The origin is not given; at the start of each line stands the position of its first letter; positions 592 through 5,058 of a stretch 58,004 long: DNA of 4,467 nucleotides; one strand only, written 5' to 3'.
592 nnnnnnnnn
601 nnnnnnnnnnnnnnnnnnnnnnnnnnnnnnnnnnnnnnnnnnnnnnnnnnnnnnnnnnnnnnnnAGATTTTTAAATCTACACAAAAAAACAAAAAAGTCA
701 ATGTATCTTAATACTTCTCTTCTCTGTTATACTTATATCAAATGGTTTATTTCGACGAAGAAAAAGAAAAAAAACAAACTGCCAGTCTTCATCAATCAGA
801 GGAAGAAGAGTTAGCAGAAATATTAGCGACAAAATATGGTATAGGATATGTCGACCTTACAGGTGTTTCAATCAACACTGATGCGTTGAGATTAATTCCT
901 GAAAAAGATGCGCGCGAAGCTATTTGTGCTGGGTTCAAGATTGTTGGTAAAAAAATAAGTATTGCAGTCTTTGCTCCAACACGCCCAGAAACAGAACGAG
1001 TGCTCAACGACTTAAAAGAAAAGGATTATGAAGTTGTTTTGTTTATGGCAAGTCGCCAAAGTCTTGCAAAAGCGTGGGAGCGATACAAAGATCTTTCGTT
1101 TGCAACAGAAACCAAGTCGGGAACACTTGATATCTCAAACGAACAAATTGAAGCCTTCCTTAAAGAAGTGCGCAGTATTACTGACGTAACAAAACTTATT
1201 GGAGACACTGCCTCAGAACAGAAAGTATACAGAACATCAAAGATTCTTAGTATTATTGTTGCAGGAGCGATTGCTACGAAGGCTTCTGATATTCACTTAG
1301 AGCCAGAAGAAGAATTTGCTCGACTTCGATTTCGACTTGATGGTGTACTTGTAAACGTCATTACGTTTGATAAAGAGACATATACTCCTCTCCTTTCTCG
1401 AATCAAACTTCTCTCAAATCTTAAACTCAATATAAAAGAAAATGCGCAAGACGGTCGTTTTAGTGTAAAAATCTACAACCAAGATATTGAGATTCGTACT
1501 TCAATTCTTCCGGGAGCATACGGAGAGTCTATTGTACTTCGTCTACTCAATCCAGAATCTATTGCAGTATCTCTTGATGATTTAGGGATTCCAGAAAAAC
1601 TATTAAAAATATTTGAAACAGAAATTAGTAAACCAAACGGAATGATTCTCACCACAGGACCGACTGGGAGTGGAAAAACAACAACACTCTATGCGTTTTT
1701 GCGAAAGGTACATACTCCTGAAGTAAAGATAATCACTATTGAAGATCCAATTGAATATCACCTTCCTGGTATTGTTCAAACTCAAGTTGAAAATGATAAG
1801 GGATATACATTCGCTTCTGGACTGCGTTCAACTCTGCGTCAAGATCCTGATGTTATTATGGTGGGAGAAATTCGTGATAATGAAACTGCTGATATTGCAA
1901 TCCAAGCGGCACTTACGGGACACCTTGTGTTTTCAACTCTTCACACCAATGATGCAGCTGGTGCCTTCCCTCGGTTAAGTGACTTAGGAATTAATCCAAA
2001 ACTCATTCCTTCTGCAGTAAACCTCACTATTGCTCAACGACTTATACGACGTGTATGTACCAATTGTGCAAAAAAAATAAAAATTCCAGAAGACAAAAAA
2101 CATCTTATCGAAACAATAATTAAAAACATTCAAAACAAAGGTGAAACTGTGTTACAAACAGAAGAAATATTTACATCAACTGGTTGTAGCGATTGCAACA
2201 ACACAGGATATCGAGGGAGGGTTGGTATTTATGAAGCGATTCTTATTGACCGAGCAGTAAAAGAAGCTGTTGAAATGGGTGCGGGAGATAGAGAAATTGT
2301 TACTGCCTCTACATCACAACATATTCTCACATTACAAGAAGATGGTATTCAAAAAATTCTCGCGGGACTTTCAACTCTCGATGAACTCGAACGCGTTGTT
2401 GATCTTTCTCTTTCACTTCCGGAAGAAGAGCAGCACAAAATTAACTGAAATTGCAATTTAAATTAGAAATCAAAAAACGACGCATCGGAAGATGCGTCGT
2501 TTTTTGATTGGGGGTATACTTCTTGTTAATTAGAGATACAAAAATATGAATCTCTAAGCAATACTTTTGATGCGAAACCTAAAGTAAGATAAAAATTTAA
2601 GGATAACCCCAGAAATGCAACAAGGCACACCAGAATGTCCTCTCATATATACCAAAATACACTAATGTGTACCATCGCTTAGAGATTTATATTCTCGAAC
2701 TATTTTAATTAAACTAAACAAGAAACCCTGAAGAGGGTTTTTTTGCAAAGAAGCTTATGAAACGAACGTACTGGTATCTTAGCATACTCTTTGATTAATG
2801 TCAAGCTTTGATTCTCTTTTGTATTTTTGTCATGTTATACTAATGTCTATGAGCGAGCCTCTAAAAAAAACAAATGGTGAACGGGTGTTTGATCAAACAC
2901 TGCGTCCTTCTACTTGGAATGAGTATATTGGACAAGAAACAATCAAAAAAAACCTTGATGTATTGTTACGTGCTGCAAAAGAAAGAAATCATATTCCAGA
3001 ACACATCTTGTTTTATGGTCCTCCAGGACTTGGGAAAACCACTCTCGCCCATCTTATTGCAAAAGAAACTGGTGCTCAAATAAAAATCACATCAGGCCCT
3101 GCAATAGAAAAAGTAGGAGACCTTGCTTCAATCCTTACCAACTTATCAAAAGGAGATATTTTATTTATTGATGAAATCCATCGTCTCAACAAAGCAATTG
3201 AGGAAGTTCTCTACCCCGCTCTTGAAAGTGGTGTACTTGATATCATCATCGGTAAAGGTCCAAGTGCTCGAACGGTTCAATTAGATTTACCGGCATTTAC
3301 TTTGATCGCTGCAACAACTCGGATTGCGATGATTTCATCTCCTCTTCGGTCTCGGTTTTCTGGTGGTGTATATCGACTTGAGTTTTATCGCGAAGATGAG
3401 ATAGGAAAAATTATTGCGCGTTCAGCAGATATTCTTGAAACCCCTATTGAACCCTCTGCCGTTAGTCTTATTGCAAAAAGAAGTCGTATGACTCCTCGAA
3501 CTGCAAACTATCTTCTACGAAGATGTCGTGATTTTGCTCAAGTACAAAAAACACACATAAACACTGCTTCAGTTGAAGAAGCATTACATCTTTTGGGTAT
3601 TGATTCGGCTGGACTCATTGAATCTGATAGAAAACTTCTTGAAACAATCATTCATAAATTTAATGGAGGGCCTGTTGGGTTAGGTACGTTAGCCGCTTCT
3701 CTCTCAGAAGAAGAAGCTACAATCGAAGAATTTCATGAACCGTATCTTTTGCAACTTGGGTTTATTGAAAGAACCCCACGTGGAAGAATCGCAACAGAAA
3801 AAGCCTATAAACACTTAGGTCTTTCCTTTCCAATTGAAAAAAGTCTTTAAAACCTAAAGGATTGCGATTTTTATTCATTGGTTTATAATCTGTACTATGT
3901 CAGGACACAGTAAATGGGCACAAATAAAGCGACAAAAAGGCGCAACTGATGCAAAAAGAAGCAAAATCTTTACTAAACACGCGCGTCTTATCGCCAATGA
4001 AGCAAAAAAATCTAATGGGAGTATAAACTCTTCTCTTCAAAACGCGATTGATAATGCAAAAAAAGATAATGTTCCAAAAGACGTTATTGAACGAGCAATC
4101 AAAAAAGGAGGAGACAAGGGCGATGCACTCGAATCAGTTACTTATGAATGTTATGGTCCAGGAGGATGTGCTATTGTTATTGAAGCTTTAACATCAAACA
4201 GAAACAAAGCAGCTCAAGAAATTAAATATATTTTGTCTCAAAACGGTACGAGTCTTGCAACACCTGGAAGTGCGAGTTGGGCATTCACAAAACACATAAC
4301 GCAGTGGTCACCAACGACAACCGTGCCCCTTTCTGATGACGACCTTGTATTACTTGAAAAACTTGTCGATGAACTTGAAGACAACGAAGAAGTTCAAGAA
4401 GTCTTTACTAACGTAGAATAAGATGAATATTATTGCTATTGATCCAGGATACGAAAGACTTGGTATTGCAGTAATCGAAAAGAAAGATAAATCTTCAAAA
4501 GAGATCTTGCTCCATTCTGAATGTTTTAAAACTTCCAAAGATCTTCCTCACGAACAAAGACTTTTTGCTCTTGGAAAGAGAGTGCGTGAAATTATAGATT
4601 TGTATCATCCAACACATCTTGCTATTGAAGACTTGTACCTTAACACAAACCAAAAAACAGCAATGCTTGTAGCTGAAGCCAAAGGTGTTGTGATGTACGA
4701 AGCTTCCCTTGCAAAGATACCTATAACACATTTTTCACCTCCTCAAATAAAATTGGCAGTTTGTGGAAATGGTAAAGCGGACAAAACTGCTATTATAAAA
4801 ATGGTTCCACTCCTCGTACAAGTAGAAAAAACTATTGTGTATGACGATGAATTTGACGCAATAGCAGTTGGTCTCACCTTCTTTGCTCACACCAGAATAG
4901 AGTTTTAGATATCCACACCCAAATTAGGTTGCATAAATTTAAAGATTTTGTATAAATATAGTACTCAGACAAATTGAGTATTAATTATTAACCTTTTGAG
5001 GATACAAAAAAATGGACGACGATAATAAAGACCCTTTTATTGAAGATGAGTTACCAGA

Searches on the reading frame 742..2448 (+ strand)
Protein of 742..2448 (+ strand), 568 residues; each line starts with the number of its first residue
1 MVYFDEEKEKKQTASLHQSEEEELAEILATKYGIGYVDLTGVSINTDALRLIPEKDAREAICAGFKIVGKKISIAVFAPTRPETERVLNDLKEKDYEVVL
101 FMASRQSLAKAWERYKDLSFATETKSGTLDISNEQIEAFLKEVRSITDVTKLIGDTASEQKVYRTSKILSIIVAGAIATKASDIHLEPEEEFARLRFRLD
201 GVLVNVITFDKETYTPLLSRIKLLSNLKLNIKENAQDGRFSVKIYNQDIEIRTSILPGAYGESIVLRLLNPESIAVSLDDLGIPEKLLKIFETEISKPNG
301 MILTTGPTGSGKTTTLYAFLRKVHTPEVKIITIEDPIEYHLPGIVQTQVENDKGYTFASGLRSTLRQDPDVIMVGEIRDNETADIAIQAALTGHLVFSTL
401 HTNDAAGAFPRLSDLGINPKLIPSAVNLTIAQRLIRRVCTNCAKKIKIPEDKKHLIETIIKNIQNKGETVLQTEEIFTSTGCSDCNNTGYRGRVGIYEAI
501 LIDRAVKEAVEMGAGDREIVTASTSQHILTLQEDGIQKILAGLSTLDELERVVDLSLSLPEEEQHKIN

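Call 11: search_protein_families(library=pfam, proteins=[window:742-2448:+])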
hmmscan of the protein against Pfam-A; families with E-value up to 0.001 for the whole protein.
window:742-2448:+ (568 aa): 4 families
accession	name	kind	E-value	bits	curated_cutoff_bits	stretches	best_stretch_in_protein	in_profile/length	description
PF00437.27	T2SSE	-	9.3e-120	400.1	24.9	1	167-551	10-370/370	Type II/IV secretion system protein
PF05157.20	MshEN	-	1e-07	32.3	23.1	1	32-117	1-85/90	MshEN domain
PF13401.12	AAA_22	-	0.00035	21.3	27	0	299-333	5-39/130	AAA domain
PF25199.1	nSTAND_NTPase5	-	0.0006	20.1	34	0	285-342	26-85/145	Novel STAND NTPase 5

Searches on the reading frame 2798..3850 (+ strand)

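Call 11: search_protein_families(library=pfam, proteins=[window:2798-3850:+])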
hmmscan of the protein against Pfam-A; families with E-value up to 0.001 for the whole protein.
window:2798-3850:+ (350 aa): 14 families
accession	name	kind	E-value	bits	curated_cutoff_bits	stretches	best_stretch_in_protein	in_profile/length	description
PF05496.18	RuvB_N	-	6.7e-71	237.6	27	1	35-188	1-154/159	Holliday junction DNA helicase RuvB P-loop domain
PF05491.19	RuvB_C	-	9.9e-26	89.9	24.7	1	271-340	2-71/72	RuvB C-terminal winged helix domain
PF17864.7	AAA_lid_4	-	6.1e-22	77.6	27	1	197-269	1-74/74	RuvB AAA lid domain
PF00004.35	AAA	-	7.9e-20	72.1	21.2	1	70-188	1-124/131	ATPase family associated with various cellular activities (AAA)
PF07728.20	AAA_5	-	2.5e-10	41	22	1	69-187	1-139/139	AAA domain (dynein-related subfamily)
PF06068.19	TIP49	-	4.9e-06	26.4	23.8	1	42-98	25-81/347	TIP49 P-loop domain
PF01078.27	Mg_chelatase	-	1.2e-05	25.2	20.3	0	45-87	7-42/207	Magnesium chelatase, subunit ChlI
PF00910.28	RNA_helicase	-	1.9e-05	25.6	21.5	1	70-136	1-69/105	RNA helicase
PF14532.12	Sigma54_activ_2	-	5e-05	24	25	1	63-144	19-95/138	Sigma-54 interaction domain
PF00158.32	Sigma54_activat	-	0.00022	21.4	20.2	0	116-152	91-126/168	Sigma-54 interaction domain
PF13173.12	AAA_14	-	0.00034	21.1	27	1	70-137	5-81/129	AAA domain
PF13401.12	AAA_22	-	0.0005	20.8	27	0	69-91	7-29/130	AAA domain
PF13191.12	AAA_16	-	0.00062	20.7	32.6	0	46-93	5-50/167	AAA ATPase domain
PF03266.21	NTPase_1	-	0.00098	19.4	23.9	0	70-91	2-23/168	NTPase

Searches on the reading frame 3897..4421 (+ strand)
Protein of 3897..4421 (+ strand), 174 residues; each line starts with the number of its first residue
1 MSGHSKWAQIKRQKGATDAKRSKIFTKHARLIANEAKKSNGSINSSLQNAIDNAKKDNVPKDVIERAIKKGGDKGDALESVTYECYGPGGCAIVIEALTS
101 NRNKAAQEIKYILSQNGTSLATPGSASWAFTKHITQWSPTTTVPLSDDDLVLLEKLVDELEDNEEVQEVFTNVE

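Call 11: search_protein_families(library=pfam, proteins=[window:3897-4421:+])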
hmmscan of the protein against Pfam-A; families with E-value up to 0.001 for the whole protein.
window:3897-4421:+ (174 aa): 2 families
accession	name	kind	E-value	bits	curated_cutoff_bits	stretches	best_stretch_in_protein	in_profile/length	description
PF01709.26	Transcrip_reg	-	1.6e-26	93.4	27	2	78-132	1-55/160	TACO1/YebC second and third domain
PF20772.2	TACO1_YebC_N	-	4.5e-23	81.9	36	1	5-72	1-71/73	TACO1/YebC protein N-terminal domain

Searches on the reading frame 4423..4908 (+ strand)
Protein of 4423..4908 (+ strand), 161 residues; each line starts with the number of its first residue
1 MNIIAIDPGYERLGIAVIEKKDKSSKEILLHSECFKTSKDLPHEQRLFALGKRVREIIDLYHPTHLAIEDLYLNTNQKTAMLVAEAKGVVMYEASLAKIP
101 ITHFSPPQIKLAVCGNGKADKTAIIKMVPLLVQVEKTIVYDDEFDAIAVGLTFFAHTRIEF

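Call 11: search_protein_families(library=pfam, proteins=[window:4423-4908:+])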
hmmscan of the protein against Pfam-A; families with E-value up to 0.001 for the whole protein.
window:4423-4908:+ (161 aa): 1 family
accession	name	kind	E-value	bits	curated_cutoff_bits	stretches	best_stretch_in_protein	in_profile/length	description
PF02075.23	RuvC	-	2.8e-32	112.1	22.2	1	3-152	1-147/148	Crossover junction endodeoxyribonuclease RuvC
